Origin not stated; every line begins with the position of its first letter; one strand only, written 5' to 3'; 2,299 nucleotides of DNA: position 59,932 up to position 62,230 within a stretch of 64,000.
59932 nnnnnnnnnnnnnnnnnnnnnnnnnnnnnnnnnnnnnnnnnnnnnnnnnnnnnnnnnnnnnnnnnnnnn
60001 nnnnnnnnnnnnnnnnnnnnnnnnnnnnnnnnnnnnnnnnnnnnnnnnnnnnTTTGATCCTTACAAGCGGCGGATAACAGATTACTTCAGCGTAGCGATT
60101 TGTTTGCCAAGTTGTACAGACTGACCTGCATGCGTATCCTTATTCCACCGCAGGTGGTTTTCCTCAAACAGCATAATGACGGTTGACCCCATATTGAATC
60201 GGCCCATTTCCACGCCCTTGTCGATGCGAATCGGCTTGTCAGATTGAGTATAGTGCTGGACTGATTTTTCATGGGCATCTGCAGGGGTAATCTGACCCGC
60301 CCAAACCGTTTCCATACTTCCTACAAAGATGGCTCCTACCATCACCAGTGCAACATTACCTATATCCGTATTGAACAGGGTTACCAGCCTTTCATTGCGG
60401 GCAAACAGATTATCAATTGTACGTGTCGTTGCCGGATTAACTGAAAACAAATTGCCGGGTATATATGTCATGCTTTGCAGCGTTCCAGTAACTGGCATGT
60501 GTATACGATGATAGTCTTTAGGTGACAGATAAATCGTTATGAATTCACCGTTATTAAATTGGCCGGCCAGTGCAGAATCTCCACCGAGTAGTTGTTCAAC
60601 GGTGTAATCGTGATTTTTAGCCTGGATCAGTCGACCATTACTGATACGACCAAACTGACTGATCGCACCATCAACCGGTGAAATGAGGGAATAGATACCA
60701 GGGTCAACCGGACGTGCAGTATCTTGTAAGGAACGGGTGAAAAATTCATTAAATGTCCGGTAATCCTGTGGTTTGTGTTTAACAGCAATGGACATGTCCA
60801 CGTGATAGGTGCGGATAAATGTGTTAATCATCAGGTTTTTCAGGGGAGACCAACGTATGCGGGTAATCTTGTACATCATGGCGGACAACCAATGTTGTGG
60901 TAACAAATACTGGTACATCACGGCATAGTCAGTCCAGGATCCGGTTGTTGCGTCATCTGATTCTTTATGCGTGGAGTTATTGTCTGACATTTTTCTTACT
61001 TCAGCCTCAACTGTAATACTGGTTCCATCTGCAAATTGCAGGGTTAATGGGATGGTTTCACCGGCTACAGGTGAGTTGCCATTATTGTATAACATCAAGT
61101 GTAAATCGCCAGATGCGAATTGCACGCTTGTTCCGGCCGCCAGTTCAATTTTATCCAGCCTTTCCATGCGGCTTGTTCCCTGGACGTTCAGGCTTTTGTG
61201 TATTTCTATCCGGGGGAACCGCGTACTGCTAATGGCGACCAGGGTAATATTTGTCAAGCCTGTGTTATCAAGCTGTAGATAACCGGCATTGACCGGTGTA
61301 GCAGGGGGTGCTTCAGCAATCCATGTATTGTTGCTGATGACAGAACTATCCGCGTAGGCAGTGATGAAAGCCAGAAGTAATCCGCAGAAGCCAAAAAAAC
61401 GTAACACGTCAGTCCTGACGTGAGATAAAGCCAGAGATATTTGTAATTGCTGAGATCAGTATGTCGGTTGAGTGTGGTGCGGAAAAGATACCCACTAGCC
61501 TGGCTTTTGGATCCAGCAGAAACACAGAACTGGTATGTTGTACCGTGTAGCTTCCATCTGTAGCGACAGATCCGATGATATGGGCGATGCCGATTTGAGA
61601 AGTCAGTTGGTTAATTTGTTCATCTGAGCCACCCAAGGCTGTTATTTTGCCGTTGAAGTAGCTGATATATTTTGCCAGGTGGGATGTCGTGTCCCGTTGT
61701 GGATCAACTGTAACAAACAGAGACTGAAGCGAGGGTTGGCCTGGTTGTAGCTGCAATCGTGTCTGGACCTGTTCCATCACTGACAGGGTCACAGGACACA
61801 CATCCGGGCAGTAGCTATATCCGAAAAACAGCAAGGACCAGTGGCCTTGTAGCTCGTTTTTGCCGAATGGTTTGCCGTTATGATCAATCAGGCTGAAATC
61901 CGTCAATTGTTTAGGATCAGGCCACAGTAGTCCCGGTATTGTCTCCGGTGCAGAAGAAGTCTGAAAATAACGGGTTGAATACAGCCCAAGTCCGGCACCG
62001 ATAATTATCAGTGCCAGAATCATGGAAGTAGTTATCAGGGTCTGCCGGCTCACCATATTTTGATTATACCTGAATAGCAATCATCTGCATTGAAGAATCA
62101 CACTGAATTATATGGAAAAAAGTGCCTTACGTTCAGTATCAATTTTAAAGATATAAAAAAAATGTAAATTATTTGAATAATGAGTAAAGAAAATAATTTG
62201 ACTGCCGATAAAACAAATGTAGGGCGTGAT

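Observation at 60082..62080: Copper-chaperone operon (Sco1 then PCu(A)C) whose PCu(A)C ORF runs without a stop codon into a complete phosphatidylserine decarboxylase gene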

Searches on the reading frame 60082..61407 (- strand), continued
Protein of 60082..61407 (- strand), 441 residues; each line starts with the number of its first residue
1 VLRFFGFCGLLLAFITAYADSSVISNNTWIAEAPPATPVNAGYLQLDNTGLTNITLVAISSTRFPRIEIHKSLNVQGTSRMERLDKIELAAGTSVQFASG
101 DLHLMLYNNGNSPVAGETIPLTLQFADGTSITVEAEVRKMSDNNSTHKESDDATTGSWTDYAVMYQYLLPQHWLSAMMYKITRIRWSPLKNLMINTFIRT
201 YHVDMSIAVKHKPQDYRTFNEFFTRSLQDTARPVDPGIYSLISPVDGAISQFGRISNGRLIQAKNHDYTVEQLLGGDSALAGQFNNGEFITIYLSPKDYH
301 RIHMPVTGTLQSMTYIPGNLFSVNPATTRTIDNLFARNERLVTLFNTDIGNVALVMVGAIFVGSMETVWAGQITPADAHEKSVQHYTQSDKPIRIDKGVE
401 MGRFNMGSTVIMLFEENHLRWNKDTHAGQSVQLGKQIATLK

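Call 63: find_homologous_proteins(query=P0141)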
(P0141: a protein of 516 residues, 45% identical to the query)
Query P0141 (516 aa): 7110 proteins with E <= 0.001 among 8000 candidates; the best 120 are listed.
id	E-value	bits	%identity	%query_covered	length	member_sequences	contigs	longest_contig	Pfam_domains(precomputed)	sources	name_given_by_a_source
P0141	0.0e+0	1185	100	100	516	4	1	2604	PF02666.21,PF02630.21,PF27523.1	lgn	-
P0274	1.2e-284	963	79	100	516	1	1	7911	PF02666.21,PF02630.21,PF27523.1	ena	-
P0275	1.7e-96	342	58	55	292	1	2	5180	PF02666.21,PF27523.1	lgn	-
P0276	3.4e-96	341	41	87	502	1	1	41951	PF02666.21,PF02630.21,PF27523.1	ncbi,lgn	-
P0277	5.8e-95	337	56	56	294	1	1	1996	PF02666.21,PF27523.1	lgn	-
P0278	2.2e-94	335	57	57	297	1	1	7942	PF02666.21,PF27523.1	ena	-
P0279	2.5e-94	335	57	52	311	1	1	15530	PF02666.21,PF27523.1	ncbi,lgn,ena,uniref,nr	ncbi:MAG TPA: phosphatidylserine decarboxylase [Sedimenticola thiotaurini]|uniref:Phosphatidylserine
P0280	2.8e-94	335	43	84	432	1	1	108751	PF02666.21,PF02630.21,PF27523.1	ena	-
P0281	6.1e-94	334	56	56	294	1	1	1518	PF02666.21,PF27523.1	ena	-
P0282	6.2e-94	334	56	56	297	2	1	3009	PF02666.21,PF27523.1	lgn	-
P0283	1.1e-93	333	57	55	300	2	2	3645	PF02666.21,PF27523.1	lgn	-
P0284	1.3e-93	333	56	56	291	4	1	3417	PF02666.21,PF27523.1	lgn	-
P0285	1.4e-93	333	55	55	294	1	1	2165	PF02666.21,PF27523.1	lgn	-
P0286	1.6e-93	332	55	55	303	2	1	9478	PF02666.21,PF27523.1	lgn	-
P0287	3.3e-93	331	55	58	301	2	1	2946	PF02666.21,PF27523.1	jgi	jgi:phosphatidylserine decarboxylase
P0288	4.6e-93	331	57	56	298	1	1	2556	PF02666.21,PF27523.1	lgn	-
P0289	4.8e-93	331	55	56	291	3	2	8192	PF02666.21,PF27523.1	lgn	-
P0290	5.6e-93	331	55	56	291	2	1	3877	PF02666.21,PF27523.1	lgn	-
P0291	6.2e-93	330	55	58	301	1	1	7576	PF02666.21,PF27523.1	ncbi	-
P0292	6.7e-93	330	56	55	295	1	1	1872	PF02666.21,PF27523.1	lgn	-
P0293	7.7e-93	330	55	57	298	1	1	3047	PF02666.21,PF27523.1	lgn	-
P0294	8.5e-93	330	55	56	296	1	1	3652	PF02666.21,PF27523.1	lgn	-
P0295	9.1e-93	330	55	56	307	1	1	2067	PF02666.21,PF27523.1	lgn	-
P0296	1.4e-92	329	57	55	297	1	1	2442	PF02666.21,PF27523.1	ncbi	-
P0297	1.6e-92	329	56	56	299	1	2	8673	PF02666.21,PF27523.1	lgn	-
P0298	1.7e-92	329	57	56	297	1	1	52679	PF02666.21,PF27523.1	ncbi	-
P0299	1.9e-92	329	54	56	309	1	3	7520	PF02666.21,PF27523.1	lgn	-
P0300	2.2e-92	329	57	55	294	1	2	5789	PF02666.21,PF27523.1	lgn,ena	-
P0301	3.2e-92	328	55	55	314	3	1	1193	PF02666.21,PF27523.1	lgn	-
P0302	3.9e-92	328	57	53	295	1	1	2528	PF02666.21,PF27523.1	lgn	-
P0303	4.2e-92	328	55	55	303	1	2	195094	PF02666.21,PF27523.1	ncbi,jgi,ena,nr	ncbi:MAG TPA: archaetidylserine decarboxylase [Gammaproteobacteria bacterium]|nr:archaetidylserine d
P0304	5.9e-92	327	57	55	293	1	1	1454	PF02666.21,PF27523.1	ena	-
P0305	6.1e-92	327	57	56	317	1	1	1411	PF02666.21,PF27523.1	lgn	-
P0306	7.7e-92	327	55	55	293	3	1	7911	PF02666.21,PF27523.1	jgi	-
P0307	9.7e-92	327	54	55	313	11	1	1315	PF02666.21,PF27523.1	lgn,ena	-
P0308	1.2e-91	326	56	57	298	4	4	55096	PF02666.21,PF27523.1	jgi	jgi:phosphatidylserine decarboxylase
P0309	1.2e-91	326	56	55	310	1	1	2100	PF02666.21,PF27523.1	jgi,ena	-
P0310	1.3e-91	326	56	55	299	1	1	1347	PF02666.21,PF27523.1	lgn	-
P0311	1.5e-91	326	56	54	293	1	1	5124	PF02666.21,PF27523.1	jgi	jgi:phosphatidylserine decarboxylase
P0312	1.5e-91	326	55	55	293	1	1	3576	PF02666.21,PF27523.1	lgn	-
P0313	1.8e-91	326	55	56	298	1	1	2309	PF02666.21,PF27523.1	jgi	jgi:phosphatidylserine decarboxylase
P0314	2.4e-91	325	54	56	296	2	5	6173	PF02666.21,PF27523.1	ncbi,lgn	-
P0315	2.5e-91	325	56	55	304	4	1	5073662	PF02666.21,PF27523.1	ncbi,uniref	ncbi:archaetidylserine decarboxylase [Hydrocarboniphaga sp.]|uniref:archaetidylserine decarboxylase 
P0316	2.5e-91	325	55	55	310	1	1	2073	PF02666.21,PF27523.1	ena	-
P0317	3.5e-91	325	54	56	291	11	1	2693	PF02666.21,PF27523.1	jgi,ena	-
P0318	3.6e-91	325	55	55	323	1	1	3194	PF02666.21,PF27523.1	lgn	-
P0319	3.8e-91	325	55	54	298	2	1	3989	PF02666.21,PF27523.1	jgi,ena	-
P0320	4.2e-91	324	56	53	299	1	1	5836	PF02666.21,PF27523.1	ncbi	-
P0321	4.5e-91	324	54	56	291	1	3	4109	PF02666.21,PF27523.1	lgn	-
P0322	4.7e-91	324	56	57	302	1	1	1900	PF02666.21,PF27523.1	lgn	-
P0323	6.1e-91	324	56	56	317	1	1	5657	PF02666.21,PF27523.1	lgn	-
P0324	6.9e-91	324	57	55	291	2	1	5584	PF02666.21,PF27523.1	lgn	-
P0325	7.2e-91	324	56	57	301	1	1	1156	PF02666.21,PF27523.1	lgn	-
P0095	7.3e-91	324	55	56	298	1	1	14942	PF02666.21,PF27523.1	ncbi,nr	ncbi:MAG: phosphatidylserine decarboxylase [Gammaproteobacteria bacterium]|nr:phosphatidylserine dec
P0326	7.3e-91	324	54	57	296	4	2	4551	PF02666.21,PF27523.1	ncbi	ncbi:MAG: archaetidylserine decarboxylase [Nevskiales bacterium]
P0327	7.7e-91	324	56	55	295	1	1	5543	PF02666.21,PF27523.1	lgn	-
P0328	8.1e-91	323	55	55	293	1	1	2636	PF02666.21,PF27523.1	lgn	-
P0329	8.4e-91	323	55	56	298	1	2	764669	PF02666.21,PF27523.1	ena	-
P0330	9.7e-91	323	54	55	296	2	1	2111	PF02666.21,PF27523.1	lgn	-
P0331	1.0e-90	323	56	55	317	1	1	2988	PF02666.21,PF27523.1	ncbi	ncbi:MAG TPA: archaetidylserine decarboxylase [Thermoanaerobaculia bacterium]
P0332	1.2e-90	323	56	56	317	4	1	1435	PF02666.21,PF27523.1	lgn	-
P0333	1.2e-90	323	56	55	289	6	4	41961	PF02666.21,PF27523.1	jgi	jgi:phosphatidylserine decarboxylase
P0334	1.2e-90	323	57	53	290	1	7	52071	PF02666.21,PF27523.1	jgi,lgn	jgi:phosphatidylserine decarboxylase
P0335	1.3e-90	323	54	56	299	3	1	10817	PF02666.21,PF27523.1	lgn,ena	-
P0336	1.3e-90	323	54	56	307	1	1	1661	PF02666.21,PF27523.1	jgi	-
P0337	1.6e-90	323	56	57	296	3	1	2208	PF02666.21,PF27523.1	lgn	-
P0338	1.7e-90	322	54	56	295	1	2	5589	PF02666.21,PF27523.1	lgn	-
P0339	1.7e-90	322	56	55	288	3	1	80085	PF02666.21,PF27523.1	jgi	-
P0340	1.8e-90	322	53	57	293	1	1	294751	PF02666.21,PF27523.1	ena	-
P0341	1.9e-90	322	55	55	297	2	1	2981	PF02666.21,PF27523.1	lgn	-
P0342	2.2e-90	322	57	55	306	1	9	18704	PF02666.21,PF27523.1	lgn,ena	-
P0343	2.8e-90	322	54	55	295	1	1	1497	PF02666.21,PF27523.1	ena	-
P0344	4.2e-90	321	56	56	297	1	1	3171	PF02666.21,PF27523.1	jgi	jgi:phosphatidylserine decarboxylase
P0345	4.2e-90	321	55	56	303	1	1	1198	PF02666.21,PF27523.1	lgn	-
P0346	5.9e-90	321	56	56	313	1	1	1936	PF02666.21,PF27523.1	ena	-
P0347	6.7e-90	320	54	56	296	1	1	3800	PF02666.21,PF27523.1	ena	-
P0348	7.4e-90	320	54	58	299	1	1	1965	PF02666.21,PF27523.1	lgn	-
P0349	7.7e-90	320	56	51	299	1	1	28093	PF02666.21,PF27523.1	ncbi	-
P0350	9.7e-90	320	56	55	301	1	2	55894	PF02666.21,PF27523.1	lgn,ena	-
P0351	1.0e-89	320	56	55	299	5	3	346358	PF02666.21,PF27523.1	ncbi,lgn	ncbi:MAG: archaetidylserine decarboxylase [Gammaproteobacteria bacterium]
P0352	1.1e-89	320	55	58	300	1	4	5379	PF02666.21,PF27523.1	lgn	-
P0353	1.2e-89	320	54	57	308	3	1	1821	PF02666.21,PF27523.1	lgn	-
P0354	1.5e-89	319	57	53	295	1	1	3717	PF02666.21,PF27523.1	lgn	-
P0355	1.6e-89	319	54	57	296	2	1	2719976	PF02666.21,PF27523.1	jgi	jgi:phosphatidylserine decarboxylase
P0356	1.9e-89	319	58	52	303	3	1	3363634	PF02666.21,PF27523.1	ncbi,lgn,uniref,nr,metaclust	ncbi:phosphatidylserine decarboxylase [Acidihalobacter aeolianus]|uniref:Phosphatidylserine decarbox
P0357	2.6e-89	318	57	53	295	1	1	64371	PF02666.21,PF27523.1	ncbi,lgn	-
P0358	2.8e-89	318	52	55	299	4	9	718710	PF02666.21,PF27523.1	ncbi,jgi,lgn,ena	-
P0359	2.9e-89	318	53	55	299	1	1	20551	PF02666.21,PF27523.1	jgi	-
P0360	2.9e-89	318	54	56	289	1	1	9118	PF02666.21,PF27523.1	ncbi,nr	ncbi:MAG: phosphatidylserine decarboxylase [Gammaproteobacteria bacterium]|nr:phosphatidylserine dec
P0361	2.9e-89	318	54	55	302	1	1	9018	PF02666.21,PF27523.1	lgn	-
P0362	3.0e-89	318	55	53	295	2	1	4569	PF02666.21,PF27523.1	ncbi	-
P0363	3.0e-89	318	54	55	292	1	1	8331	PF02666.21,PF27523.1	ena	-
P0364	3.1e-89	318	53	55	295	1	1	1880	PF02666.21,PF27523.1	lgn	-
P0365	3.2e-89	318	55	57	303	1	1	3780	PF02666.21,PF27523.1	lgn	-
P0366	3.2e-89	318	53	54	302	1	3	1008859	PF02666.21,PF27523.1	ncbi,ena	-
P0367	3.5e-89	318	55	55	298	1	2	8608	PF02666.21,PF27523.1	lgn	-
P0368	3.6e-89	318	55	56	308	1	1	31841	PF02666.21,PF27523.1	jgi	jgi:phosphatidylserine decarboxylase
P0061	3.7e-89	318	51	59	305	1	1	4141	PF02666.21,PF27523.1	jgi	-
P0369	3.7e-89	318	56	55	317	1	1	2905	PF02666.21,PF27523.1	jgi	jgi:phosphatidylserine decarboxylase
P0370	3.9e-89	318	55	55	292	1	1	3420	PF02666.21,PF27523.1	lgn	-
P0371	4.1e-89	318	53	54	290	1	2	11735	PF02666.21,PF27523.1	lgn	-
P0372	4.4e-89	318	54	55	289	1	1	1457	PF02666.21,PF27523.1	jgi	-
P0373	4.5e-89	318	56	54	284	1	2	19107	PF02666.21,PF27523.1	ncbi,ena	-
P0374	4.7e-89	318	53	55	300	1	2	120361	PF02666.21,PF27523.1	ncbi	-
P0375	4.8e-89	318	56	55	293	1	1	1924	PF02666.21,PF27523.1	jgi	-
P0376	4.9e-89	318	54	56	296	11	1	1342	PF02666.21,PF27523.1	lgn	-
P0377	5.2e-89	317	54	56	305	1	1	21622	PF02666.21,PF27523.1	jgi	jgi:phosphatidylserine decarboxylase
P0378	5.4e-89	317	52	56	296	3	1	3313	PF02666.21,PF27523.1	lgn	-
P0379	6.1e-89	317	56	54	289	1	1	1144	PF02666.21,PF27523.1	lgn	-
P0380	6.2e-89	317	55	55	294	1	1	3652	PF02666.21,PF27523.1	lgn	-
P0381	7.2e-89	317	56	55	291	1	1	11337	PF02666.21,PF27523.1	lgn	-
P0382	7.4e-89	317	54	53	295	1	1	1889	PF02666.21,PF27523.1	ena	-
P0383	7.9e-89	317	53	57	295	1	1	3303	PF02666.21,PF27523.1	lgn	-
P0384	8.3e-89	317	54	55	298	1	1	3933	PF02666.21,PF27523.1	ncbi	-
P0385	8.8e-89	317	55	57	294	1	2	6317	PF02666.21,PF27523.1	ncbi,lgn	-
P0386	9.1e-89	317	56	53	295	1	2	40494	PF02666.21,PF27523.1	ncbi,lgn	-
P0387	9.8e-89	317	53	56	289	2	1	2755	PF02666.21,PF27523.1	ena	-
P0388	1.0e-88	317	54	56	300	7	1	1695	PF02666.21,PF27523.1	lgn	-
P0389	1.0e-88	317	56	56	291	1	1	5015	PF02666.21,PF27523.1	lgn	-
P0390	1.1e-88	316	54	55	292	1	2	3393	PF02666.21,PF27523.1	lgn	-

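Call 74: find_encoding_contigs(protein=P0276, flank=3000, max_places=1)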
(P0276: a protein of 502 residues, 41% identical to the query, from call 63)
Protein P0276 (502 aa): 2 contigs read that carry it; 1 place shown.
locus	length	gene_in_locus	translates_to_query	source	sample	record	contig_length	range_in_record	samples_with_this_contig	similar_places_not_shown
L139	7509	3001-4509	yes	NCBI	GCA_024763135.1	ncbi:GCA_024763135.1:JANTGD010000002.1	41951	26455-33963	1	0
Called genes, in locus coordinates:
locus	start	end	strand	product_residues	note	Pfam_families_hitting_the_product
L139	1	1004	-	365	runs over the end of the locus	PF01264:Chorismate_synt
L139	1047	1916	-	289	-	PF01842:ACT (faint), PF00551:Formyl_trans_N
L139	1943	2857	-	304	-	PF03602:Cons_hypoth95 (weak), PF05175:MTS, PF10294:Methyltransf_16 (weak), PF13847:Methyltransf_31, PF13649:Methyltransf_25 (weak)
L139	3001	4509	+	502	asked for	PF02630:SCO1-SenC, PF27523:PSD, PF02666:PS_Dcarbxylase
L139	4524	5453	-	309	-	PF00152:tRNA-synt_2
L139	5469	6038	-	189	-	PF08207:EFP_N, PF01132:EFP, PF09285:Elong-fact-P_C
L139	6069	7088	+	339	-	PF04055:Radical_SAM (weak)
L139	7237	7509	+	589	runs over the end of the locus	PF27104:FimW_N, PF27125:FimW_C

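Call 75: find_encoding_contigs(protein=P0274, flank=3000, max_places=1)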
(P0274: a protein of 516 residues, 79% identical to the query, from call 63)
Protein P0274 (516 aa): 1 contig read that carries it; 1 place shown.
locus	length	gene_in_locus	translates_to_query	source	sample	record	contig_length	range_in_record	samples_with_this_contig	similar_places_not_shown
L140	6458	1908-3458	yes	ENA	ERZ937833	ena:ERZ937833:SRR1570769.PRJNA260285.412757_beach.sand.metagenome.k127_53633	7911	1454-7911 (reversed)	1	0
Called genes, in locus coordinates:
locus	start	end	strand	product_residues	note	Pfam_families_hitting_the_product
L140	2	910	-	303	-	?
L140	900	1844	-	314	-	PF17827:PrmC_N (weak), PF01135:PCMT, PF13489:Methyltransf_23 (weak), PF05175:MTS, PF06325:PrmA, PF08242:Methyltransf_12 (weak), PF13649:Methyltransf_25, PF13847:Methyltransf_31, +1 more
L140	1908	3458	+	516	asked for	PF02630:SCO1-SenC, PF27523:PSD, PF02666:PS_Dcarbxylase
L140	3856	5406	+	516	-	PF00282:Pyridoxal_deC, PF01212:Beta_elim_lyase (weak)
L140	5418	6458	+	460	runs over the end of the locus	PF13434:Lys_Orn_oxgnase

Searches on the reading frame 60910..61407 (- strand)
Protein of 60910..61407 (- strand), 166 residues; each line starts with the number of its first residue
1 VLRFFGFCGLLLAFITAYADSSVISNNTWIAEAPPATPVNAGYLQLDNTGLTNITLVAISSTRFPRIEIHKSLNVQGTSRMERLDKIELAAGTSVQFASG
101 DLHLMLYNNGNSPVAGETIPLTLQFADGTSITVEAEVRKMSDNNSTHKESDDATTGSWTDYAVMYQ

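Call 20: find_related_loci(query=A2, collection=metagenome_contigs, flank=2500)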
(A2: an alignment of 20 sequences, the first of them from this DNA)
Query A2 (166 aa) in metagenome_contigs; peptide patterns used: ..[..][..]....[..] (x = any residue, [..] = any of these).
126 stretches matched a pattern; 43 encode a relative of the query (tblastn E <= 1e-3); 43 distinct loci.
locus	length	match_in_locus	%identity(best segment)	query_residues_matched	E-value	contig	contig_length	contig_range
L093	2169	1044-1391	41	27-142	9e-27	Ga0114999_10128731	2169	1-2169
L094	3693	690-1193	38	1-166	4e-26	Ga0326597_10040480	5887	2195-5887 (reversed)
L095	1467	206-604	35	9-139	1e-22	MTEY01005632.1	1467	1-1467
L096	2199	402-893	34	5-166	4e-22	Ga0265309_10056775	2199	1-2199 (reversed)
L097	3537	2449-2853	35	9-141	4e-22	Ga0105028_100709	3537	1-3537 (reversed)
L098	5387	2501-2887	31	29-157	4e-20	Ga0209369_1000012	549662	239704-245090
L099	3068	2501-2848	37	25-139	8e-22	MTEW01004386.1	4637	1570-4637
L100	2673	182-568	38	10-137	7e-22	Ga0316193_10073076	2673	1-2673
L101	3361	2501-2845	37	26-139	2e-21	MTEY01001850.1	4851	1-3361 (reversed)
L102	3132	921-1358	31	4-149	5e-21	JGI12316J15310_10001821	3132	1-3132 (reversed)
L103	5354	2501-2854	36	25-141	8e-21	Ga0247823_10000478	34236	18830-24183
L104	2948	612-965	36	25-141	7e-21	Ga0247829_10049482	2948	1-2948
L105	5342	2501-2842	36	25-137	8e-21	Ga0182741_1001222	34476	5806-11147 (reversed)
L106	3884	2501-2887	31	29-157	1e-20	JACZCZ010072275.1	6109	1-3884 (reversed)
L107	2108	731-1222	34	5-166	9e-21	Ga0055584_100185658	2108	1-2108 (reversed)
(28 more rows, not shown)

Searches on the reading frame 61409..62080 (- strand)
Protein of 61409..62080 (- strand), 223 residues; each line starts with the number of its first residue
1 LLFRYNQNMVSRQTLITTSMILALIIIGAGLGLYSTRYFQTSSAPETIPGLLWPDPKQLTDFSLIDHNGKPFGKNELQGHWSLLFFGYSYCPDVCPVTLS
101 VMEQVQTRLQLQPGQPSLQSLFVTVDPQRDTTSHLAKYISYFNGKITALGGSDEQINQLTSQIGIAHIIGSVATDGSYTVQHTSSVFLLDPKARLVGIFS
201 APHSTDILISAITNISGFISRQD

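Call 3: search_protein_families(library=pfam, proteins=[window:61409-62080:-], max_evalue=0.01)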
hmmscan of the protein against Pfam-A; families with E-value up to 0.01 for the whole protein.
window:61409-62080:- (223 aa): 2 families
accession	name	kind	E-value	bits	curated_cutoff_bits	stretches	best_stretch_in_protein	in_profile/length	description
PF02630.20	SCO1-SenC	-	6e-40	136.7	22.8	1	61-194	3-133/134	SCO1/SenC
PF00578.27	AhpC-TSA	-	0.0054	17.1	26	1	58-109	4-52/124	AhpC/TSA family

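Call 4: search_protein_families(library=ncbifam, proteins=[window:61409-62080:-], max_evalue=0.01)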
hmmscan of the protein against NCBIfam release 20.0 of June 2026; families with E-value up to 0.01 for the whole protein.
window:61409-62080:- (223 aa): 0 families
